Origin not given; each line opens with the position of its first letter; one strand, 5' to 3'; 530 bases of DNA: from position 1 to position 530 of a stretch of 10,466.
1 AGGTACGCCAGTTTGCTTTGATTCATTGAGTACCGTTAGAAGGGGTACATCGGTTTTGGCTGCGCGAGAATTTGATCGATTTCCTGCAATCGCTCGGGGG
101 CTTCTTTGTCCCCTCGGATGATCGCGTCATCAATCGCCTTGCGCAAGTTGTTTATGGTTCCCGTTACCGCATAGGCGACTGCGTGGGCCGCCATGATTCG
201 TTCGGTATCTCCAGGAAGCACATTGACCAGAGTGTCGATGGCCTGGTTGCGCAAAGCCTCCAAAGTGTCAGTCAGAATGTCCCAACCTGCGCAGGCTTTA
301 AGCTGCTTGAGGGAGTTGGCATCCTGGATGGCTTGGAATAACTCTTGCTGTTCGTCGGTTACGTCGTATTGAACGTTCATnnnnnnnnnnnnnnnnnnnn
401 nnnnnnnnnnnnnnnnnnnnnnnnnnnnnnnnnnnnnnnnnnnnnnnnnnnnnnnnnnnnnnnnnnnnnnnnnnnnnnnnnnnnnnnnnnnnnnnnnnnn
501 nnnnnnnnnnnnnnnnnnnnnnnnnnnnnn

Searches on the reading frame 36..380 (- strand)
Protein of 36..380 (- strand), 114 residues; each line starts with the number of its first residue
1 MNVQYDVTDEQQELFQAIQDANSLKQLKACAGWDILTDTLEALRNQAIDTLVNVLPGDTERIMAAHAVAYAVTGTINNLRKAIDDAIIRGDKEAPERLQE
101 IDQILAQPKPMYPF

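Call 14: find_encoding_contigs(protein=window:36-380:-, flank=10000, max_places=4)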
Protein window:36-380:- (114 aa): 3 contigs read that carry it; 1 place shown.
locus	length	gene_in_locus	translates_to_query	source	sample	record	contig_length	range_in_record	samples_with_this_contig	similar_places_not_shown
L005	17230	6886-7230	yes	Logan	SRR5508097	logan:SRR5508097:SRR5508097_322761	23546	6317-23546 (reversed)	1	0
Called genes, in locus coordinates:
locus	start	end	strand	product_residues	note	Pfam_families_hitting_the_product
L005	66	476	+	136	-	-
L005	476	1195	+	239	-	-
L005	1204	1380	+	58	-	-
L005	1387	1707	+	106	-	-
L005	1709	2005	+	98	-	-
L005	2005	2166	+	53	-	PF20106:DUF6496 (faint)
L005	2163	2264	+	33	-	-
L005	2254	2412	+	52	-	-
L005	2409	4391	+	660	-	-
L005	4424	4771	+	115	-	-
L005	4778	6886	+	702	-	PF23899:SU10_portal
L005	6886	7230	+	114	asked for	-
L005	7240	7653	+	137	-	-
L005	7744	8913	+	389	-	-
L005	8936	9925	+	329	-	-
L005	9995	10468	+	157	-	-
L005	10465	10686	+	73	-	-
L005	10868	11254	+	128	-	-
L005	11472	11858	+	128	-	-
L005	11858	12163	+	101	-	-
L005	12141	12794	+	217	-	PF00300:His_Phos_1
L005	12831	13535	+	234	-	-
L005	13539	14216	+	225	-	-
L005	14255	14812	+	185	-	-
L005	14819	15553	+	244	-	PF24175:SU10_adaptor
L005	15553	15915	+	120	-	-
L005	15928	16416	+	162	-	-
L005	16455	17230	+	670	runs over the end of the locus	-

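Call 65: find_homologous_proteins(query=L005:16455-17228:+, max_evalue=1e-10)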
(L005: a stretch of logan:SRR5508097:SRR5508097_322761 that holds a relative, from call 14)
Query L005:16455-17228:+ (258 aa): 22 proteins with E <= 1e-10 among 8000 candidates.
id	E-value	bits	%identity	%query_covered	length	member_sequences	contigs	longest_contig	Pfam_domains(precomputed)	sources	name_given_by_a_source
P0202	3.1e-52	196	60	81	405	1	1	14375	-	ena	-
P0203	1.7e-49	187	58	81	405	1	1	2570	-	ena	-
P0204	1.9e-49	187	58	81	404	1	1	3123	-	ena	-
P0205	2.5e-49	186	58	81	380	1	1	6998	-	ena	-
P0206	1.1e-48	184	58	81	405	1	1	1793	-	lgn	-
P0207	2.7e-48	183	57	83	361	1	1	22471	-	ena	-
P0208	3.1e-48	183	57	81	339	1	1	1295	-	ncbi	-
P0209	6.8e-48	182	56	80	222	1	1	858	-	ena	-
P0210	2.3e-47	180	48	94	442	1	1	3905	-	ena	-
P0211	2.7e-47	180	57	81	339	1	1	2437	-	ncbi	-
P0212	1.3e-46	177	53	81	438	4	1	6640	-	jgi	jgi:hypothetical protein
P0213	5.1e-46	175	55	81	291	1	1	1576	-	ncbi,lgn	-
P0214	5.4e-46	175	52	81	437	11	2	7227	-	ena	-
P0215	6.3e-46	175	54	82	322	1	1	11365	-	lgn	-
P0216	8.8e-46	175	57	83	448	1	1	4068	-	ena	-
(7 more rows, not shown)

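Call 66: find_related_loci(query=L005:16455-17228:+, collection=metagenome_contigs, flank=10000)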
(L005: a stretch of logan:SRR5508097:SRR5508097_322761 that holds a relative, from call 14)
Query L005:16455-17228:+ (258 aa) in metagenome_contigs; peptide patterns used: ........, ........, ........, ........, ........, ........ (x = any residue, [..] = any of these).
488 stretches matched a pattern; 12 encode a relative of the query (tblastn E <= 1e-3); 12 distinct loci.
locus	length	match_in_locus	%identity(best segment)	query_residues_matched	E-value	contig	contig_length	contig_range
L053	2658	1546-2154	52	3-207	4e-52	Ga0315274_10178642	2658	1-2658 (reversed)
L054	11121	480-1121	50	3-215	4e-52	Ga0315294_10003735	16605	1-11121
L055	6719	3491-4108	55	1-209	5e-50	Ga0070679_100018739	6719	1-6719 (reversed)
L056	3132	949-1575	55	1-209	2e-49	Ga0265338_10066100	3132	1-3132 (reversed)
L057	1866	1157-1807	52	1-216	2e-49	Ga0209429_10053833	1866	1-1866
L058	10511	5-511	58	47-214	2e-35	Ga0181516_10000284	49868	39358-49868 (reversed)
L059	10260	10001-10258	71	1-85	2e-31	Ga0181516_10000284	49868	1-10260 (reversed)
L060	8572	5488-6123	33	1-210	9e-12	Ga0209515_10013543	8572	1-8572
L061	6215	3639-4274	33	1-210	8e-12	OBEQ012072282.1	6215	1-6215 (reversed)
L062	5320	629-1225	32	1-209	9e-12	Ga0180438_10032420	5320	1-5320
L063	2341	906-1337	34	1-143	6e-10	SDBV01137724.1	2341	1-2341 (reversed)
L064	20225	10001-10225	46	1-74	2e-6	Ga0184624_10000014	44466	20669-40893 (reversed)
